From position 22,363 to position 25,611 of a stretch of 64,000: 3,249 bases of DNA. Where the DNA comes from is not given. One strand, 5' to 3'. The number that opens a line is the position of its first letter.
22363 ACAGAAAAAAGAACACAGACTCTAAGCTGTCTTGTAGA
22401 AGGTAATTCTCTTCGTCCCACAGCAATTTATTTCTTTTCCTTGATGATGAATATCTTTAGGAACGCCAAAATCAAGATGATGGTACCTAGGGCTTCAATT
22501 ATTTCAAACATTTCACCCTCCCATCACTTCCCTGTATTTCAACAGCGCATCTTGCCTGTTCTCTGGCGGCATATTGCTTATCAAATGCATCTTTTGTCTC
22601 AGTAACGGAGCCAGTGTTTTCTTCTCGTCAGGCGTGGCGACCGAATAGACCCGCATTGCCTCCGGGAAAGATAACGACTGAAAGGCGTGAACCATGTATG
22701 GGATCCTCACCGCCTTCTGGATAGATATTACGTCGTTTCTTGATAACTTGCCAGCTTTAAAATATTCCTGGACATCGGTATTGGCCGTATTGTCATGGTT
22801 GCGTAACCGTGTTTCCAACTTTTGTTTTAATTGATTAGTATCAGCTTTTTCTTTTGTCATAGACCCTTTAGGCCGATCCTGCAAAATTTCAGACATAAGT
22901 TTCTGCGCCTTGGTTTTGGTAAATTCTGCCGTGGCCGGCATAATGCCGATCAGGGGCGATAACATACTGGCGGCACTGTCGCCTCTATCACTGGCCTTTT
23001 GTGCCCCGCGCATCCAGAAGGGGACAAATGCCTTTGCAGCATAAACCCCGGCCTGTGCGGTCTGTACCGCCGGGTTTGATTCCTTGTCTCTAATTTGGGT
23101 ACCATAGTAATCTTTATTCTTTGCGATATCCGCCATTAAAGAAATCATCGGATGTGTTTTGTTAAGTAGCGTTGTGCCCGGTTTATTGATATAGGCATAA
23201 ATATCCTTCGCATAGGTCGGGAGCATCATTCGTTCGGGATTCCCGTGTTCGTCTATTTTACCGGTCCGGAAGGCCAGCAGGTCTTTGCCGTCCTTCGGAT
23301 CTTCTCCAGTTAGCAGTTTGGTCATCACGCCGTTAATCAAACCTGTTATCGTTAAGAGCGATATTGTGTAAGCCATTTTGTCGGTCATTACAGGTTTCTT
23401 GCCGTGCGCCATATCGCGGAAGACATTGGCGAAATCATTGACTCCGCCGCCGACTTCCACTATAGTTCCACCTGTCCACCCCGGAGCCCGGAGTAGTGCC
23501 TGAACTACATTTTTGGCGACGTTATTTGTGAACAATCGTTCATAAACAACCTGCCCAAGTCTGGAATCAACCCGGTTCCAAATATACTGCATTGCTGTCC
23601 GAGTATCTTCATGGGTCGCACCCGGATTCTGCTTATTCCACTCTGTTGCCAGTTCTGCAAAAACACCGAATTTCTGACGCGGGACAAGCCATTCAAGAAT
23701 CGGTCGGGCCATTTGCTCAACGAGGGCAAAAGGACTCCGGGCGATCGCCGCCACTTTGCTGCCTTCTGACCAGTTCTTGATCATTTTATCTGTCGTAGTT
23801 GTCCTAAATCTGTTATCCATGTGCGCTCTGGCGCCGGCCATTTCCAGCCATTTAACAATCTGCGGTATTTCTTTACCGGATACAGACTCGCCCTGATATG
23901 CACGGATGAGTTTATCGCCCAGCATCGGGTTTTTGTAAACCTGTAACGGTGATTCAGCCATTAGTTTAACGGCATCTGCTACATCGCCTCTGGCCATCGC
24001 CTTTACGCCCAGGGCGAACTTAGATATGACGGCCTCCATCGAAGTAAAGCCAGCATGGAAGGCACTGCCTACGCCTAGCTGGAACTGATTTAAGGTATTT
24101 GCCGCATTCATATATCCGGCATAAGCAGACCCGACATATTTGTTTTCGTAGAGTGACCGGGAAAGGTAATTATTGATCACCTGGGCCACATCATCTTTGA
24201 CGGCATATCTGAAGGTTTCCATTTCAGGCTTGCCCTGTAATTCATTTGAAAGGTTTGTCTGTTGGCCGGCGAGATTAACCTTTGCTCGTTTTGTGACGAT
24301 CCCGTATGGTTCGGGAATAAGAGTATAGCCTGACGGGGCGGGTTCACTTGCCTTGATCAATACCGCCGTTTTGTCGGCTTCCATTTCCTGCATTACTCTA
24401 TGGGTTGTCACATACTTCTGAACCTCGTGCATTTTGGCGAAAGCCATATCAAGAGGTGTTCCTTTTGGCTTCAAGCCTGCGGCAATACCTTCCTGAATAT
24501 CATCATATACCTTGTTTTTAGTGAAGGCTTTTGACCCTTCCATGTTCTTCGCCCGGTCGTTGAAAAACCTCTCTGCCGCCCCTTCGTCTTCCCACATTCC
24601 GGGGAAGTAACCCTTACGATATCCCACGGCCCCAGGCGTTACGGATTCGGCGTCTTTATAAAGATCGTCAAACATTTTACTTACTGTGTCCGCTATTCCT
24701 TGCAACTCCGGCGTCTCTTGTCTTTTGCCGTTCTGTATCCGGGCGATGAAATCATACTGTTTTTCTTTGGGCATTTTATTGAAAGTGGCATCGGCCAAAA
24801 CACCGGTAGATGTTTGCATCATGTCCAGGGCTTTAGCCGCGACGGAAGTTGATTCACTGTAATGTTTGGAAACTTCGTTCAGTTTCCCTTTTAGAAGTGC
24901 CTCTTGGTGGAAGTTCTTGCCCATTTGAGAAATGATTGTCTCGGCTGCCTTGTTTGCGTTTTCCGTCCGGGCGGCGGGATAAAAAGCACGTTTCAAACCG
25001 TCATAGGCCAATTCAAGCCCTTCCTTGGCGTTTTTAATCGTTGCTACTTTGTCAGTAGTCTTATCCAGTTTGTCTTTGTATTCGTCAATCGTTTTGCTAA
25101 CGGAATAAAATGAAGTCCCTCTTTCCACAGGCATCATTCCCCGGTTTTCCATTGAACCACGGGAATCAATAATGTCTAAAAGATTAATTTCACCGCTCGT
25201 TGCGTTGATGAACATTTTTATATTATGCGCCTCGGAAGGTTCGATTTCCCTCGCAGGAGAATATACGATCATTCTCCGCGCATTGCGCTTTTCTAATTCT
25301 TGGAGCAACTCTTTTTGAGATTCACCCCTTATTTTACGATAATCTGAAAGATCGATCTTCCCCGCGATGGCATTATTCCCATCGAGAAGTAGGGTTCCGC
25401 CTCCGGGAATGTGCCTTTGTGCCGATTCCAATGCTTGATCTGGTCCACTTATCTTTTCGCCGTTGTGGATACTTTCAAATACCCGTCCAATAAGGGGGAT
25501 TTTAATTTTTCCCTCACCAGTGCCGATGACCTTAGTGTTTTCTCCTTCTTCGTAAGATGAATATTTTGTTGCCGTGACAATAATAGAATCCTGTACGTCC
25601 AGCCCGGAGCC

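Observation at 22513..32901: Giant (~3460 aa) polyvalent virion protein with zincin and RadC/JAB modules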

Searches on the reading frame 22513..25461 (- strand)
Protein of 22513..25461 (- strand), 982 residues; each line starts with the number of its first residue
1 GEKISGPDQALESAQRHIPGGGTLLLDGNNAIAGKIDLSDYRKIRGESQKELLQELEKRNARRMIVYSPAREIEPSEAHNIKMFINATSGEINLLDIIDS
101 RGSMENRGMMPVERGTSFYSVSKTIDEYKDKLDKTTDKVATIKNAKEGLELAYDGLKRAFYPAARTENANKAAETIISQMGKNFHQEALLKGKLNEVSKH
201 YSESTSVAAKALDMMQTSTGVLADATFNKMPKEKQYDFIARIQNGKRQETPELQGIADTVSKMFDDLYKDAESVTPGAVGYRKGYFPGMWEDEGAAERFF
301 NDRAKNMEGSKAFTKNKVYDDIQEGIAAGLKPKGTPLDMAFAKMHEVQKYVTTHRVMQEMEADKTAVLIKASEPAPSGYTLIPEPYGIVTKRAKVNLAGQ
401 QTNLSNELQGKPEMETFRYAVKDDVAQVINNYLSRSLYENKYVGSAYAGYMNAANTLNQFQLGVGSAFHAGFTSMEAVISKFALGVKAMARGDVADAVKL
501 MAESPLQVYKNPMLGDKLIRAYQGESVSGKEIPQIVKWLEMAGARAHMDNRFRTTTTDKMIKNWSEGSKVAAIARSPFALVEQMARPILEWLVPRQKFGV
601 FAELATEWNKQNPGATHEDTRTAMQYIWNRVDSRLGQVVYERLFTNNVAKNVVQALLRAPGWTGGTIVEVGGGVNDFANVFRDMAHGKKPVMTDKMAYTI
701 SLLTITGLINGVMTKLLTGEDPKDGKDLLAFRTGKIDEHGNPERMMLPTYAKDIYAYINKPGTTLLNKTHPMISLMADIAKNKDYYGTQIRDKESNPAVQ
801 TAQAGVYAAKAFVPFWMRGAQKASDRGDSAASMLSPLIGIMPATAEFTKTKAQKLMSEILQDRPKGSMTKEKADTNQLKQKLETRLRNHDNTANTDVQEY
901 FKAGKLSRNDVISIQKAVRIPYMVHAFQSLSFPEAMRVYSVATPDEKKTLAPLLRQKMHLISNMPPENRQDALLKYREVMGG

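Call 16: search_dna_similar(query=window:22513-25461:-, collection=phages, mode=protein, max_rows=25, max_evalue=0.001)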
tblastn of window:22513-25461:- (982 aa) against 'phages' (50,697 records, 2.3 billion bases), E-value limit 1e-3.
No match.

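Call 24: find_homologous_proteins(query=window:22513-25461:-, max_evalue=0.001)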
Query window:22513-25461:- (982 aa): 50 proteins with E <= 0.001 among 8000 candidates.
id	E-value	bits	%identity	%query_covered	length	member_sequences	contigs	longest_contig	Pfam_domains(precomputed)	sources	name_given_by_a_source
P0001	0.0e+0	1557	77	89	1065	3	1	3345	-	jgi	jgi:hypothetical protein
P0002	0.0e+0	1291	63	90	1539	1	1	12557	-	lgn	-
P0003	0.0e+0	1232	76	71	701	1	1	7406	-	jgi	jgi:hypothetical protein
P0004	0.0e+0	1050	56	84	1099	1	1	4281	-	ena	-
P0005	2.8e-253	861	50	84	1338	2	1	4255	-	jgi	-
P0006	3.2e-253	861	49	85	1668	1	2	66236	-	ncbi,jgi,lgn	-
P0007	9.8e-251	853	48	86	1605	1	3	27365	-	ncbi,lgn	-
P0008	3.1e-246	838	47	88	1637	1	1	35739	-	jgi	jgi:hypothetical protein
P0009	3.5e-246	838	47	86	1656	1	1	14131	-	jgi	jgi:hypothetical protein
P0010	1.0e-243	830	47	85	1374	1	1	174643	-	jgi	jgi:hypothetical protein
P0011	1.3e-241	823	47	84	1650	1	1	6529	-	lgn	-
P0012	3.2e-241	821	52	76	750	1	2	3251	-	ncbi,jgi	jgi:hypothetical protein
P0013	6.1e-212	724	43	85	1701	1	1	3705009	-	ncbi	-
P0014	1.8e-209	716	45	80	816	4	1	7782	-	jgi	jgi:hypothetical protein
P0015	1.8e-209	716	43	85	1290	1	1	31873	-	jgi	jgi:hypothetical protein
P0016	1.1e-201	691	43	84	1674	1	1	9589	PF18853.7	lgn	-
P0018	1.8e-162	561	40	74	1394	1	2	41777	-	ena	-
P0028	2.2e-127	445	35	83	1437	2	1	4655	PF18013.7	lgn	-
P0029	1.0e-126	442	36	77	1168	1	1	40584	-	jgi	jgi:hypothetical protein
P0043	3.2e-104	368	31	83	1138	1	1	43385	-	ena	-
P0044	1.7e-93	332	31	75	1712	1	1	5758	PF19819.6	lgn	-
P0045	2.5e-73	266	33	42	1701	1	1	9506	PF18763.8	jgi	jgi:hypothetical protein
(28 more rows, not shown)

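Call 25: find_encoding_contigs(protein=P0013, flank=10000, max_places=2)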
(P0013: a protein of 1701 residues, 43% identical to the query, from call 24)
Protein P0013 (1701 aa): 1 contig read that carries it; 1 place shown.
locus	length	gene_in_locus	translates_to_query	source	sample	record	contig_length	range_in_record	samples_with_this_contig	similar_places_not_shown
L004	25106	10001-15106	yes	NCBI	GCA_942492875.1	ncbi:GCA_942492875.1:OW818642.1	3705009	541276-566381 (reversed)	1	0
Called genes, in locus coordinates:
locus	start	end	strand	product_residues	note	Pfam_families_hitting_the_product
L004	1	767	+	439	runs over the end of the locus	PF13356:Arm-DNA-bind_3, PF22022:Phage_int_M, PF00589:Phage_integrase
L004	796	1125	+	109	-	-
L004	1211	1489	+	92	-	PF05015:HigB-like_toxin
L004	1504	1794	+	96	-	PF01381:HTH_3, PF13443:HTH_26 (weak), PF13560:HTH_31 (faint)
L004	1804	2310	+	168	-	-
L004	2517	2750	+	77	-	-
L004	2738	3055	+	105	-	-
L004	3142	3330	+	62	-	-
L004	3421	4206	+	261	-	-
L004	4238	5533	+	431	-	PF00772:DnaB, PF03796:DnaB_C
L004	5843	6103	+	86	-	-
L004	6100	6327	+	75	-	-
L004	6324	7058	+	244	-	PF08346:AntA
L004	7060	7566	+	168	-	-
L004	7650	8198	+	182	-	-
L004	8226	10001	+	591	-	-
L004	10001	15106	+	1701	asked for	-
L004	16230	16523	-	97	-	PF00216:Bac_DNA_binding, PF18291:HU-HIG (weak)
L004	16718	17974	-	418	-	PF06689:zf-C4_ClpX, PF01078:Mg_chelatase (faint), PF00004:AAA, PF07724:AAA_2, PF07728:AAA_5 (weak), PF10431:ClpB_D2-small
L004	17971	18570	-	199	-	PF00574:CLP_protease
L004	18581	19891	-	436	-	PF05697:Trigger_N, PF00254:FKBP_C (weak), PF05698:Trigger_C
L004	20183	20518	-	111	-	PF01253:SUI1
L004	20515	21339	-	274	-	PF00733:Asn_synthase, PF02540:NAD_synthase, PF06508:QueC (faint)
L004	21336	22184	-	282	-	PF00795:CN_hydrolase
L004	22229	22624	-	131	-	PF01939:NucS_C (weak), PF02021:UPF0102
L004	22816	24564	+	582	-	PF14522:Cytochrome_C7 (weak)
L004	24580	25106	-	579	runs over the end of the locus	PF02730:AFOR_N, PF01314:AFOR_C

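Call 26: find_encoding_contigs(protein=P0006, flank=10000, max_places=2)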
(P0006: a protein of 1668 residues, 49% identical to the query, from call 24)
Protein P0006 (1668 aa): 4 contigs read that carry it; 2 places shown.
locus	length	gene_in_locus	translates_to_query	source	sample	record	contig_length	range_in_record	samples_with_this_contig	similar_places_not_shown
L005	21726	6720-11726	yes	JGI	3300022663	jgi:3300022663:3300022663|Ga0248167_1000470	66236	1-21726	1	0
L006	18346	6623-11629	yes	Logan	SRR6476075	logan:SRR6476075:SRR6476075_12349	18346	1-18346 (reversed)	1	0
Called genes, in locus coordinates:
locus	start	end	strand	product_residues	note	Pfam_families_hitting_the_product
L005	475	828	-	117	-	PF15919:HicB_lk_antitox (weak), PF15970:HicB-like_2, PF05534:HicB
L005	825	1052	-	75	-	-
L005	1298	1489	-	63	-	PF13560:HTH_31 (weak), PF01381:HTH_3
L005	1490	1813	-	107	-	PF14384:BrnA_antitoxin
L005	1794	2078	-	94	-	PF04365:BrnT_toxin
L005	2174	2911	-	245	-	PF13443:HTH_26 (faint), PF13560:HTH_31 (weak), PF01381:HTH_3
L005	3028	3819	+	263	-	PF02498:Bro-N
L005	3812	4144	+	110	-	-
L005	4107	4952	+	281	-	-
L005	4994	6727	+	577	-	-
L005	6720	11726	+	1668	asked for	-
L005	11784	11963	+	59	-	-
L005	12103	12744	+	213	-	-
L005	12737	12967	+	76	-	PF12728:HTH_17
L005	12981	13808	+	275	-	PF01807:Zn_ribbon_DnaG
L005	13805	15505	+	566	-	-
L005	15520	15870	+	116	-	-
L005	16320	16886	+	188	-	PF00239:Resolvase, PF02796:HTH_7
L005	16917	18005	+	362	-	PF00589:Phage_integrase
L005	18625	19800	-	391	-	PF00389:2-Hacid_dh, PF02826:2-Hacid_dh_C, PF03446:NAD_binding_2 (weak)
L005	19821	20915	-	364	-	PF00266:Aminotran_5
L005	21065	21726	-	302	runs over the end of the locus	PF00795:CN_hydrolase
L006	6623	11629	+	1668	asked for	-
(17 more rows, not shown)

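Call 36: find_encoding_contigs(protein=P0002, flank=10000, max_places=2)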
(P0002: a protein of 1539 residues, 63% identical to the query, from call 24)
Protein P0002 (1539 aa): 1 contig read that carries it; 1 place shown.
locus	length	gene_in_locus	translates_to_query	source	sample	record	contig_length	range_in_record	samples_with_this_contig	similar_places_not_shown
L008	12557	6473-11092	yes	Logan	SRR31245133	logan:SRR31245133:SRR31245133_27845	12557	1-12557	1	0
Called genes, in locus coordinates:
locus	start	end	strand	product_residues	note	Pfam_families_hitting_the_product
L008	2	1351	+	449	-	?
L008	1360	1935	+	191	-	-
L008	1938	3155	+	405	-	-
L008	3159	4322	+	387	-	-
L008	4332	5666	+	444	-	-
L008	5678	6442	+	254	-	-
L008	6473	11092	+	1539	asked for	-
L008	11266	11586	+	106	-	-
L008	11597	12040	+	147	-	-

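Call 41: find_encoding_contigs(protein=P0043, flank=10000, max_places=1)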
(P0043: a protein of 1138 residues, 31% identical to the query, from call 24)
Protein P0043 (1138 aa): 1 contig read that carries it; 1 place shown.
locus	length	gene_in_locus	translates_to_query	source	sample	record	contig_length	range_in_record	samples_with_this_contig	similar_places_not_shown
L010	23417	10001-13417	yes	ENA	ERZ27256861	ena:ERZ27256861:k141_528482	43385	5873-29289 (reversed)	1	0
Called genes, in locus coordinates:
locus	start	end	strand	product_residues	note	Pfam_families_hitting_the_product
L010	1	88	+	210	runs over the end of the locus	PF05050:Methyltransf_21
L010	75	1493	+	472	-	-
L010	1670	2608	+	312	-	PF19821:Phage_capsid_2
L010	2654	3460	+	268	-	-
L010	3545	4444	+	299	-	-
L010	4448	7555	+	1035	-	PF02839:CBM_5_12 (faint)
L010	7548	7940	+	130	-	-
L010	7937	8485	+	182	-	-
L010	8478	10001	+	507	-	-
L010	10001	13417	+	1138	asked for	-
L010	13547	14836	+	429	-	-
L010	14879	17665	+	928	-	PF27114:Phage_tail_beta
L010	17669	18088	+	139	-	-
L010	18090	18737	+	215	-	-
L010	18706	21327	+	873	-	-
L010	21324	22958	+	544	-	-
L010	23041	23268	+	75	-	-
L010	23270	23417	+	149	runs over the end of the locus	-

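Call 42: find_encoding_contigs(protein=P0018, flank=10000, max_places=1)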
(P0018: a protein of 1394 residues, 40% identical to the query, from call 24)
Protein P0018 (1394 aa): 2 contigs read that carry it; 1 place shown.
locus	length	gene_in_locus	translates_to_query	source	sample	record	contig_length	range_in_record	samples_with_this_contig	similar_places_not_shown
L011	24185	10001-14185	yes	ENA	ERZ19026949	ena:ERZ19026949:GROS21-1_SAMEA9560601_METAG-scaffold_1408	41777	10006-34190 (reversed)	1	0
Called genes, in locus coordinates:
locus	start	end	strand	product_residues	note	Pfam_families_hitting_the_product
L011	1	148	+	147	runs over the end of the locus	-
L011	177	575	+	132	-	-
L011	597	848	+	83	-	-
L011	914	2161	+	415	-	PF13578:Methyltransf_24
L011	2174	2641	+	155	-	-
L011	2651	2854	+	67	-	-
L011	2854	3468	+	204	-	-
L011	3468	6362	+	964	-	-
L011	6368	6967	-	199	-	-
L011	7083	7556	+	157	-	-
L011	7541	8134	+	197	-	-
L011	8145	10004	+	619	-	-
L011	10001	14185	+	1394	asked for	-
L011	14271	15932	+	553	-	-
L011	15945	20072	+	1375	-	-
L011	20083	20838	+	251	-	-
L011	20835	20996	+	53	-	-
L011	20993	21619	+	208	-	-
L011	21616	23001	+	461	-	-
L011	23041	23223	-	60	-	-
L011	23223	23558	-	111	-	-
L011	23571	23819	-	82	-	-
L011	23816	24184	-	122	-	-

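Call 43: find_encoding_contigs(protein=P0029, flank=10000, max_places=1)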
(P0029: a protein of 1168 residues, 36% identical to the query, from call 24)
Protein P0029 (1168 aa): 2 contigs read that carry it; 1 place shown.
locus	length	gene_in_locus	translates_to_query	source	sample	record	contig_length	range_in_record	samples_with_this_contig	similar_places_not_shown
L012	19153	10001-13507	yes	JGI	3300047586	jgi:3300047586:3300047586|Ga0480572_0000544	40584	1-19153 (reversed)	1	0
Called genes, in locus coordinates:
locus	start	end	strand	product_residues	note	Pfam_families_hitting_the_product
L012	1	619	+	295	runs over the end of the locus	-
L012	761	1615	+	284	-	PF19821:Phage_capsid_2, PF25209:Phage_capsid_4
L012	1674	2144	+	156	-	-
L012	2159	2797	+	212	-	-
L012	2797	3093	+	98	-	-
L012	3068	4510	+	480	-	-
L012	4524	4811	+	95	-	-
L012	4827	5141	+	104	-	-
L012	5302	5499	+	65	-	-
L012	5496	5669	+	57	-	-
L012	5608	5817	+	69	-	-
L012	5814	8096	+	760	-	-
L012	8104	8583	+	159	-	-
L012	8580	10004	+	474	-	-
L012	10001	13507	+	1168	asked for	-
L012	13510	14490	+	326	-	-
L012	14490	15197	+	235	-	PF13385:Laminin_G_3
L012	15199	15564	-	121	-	-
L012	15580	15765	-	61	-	-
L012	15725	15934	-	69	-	-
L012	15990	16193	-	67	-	-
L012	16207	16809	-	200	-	-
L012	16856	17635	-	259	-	PF00145:DNA_methylase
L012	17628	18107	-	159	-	-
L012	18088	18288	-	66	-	-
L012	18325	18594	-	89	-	-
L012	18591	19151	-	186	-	?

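Call 46: search_protein_families(library=pfam, proteins=[P0002], max_evalue=0.01)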
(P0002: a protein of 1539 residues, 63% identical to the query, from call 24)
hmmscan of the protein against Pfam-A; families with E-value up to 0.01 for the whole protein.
P0002 (1539 aa): 0 families

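Call 51: predict_structure(alignment_id=A1)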
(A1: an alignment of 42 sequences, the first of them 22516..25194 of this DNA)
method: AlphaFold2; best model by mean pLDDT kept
length: 893 residues; sequences in the alignment: 42
mean_pLDDT: 79.7   pTM: 0.80
mean pLDDT of the five models: 79.7, 78.9, 76.2, 74.7, 72.8
residues with pLDDT >= 90: 288; 70-90: 428; 50-70: 94; < 50: 83
segments of 3 or more residues with pLDDT < 50: 1-36, 38-40, 215-229, 305-322
pLDDT, mean of each block of 10 residues (from residue 1): 28 24 34 46 50 53 66 82 90 90 87 65 60 76 88 89 92 86 71 55 70 49 44 78 83 83 89 89 88 82 49 42 69 90 78 79 80 70 90 95 94 95 95 91 95 85 77 85 86 83 90 95 92 91 74 57 76 75 83 85 90 94 93 91 89 89 83 76 82 80 88 87 79 79 81 84 92 80 88 91 93 95 93 93 95 95 95 92 92 83
secondary structure, 60 per line:
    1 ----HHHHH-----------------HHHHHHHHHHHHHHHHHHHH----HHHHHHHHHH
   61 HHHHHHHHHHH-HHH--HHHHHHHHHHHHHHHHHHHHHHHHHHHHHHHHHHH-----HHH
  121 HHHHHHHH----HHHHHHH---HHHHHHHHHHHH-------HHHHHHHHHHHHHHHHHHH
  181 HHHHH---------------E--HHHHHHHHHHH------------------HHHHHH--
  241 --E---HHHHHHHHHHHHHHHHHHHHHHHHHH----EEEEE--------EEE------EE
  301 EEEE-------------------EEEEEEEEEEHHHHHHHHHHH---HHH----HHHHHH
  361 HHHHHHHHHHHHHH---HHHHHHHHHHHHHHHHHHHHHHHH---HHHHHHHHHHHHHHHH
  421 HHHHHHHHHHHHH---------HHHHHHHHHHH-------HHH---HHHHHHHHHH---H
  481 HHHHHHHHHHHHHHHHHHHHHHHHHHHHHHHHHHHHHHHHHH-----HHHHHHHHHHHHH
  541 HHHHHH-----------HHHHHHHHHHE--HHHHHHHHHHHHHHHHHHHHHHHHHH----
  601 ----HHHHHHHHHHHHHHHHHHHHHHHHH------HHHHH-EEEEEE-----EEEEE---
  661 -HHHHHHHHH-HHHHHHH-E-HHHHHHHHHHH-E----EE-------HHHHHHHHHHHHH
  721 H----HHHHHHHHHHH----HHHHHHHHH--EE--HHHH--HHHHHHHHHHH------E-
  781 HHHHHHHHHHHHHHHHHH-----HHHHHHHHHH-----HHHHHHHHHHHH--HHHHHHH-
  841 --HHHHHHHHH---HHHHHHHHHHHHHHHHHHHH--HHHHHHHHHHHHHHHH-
elements in order (helices of 4 or more, strands of 3 or more residues): H5-9 H27-46 H51-71 H78-112 H118-128 H133-139 H143-154 H162-185 H204-214 H233-238 H247-272 E277-281 E290-292 E299-304 E324-333 H334-344 H355-374 H378-401 H405-433 H443-453 H467-476 H480-522 H528-546 H558-567 H571-596 H605-629 H636-640 E642-647 E653-657 H662-670 H672-678 H682-692 H708-721 H726-736 H741-749 H756-759 H762-772 H781-798 H804-813 H819-830 H833-839 H843-851 H855-874 H877-892

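Call 55: search_protein_families(library=pfam, proteins=[P0016, P0028, P0044, P0045], max_evalue=0.001)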
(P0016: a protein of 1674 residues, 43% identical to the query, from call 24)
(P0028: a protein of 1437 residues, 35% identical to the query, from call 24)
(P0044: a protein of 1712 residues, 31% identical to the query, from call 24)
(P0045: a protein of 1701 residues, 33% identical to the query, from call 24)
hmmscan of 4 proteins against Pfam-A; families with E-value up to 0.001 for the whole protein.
P0016 (1674 aa): 1 family
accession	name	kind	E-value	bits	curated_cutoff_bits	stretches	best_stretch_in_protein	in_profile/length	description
PF18853.6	LPD37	-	1.5e-61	208.5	27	1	294-583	3-242/243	Large polyvalent protein associated domain 37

P0028 (1437 aa): 1 family
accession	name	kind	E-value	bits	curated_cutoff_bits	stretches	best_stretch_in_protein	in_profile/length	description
PF18013.6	Phage_lysozyme2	-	9.4e-32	110.5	28.2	1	23-149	6-138/140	Phage tail lysozyme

P0044 (1712 aa): 1 family
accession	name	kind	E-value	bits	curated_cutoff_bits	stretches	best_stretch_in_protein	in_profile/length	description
PF19819.4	DUF6302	-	1.6e-13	51.4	27.2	1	412-525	5-125/135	Family of unknown function (DUF6302)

P0045 (1701 aa): 1 family
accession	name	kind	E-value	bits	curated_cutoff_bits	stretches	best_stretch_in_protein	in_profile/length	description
PF18763.7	ddrB-ParB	-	4.5e-16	59.5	27.6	1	448-581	2-119/121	ddrB-like ParB superfamily domain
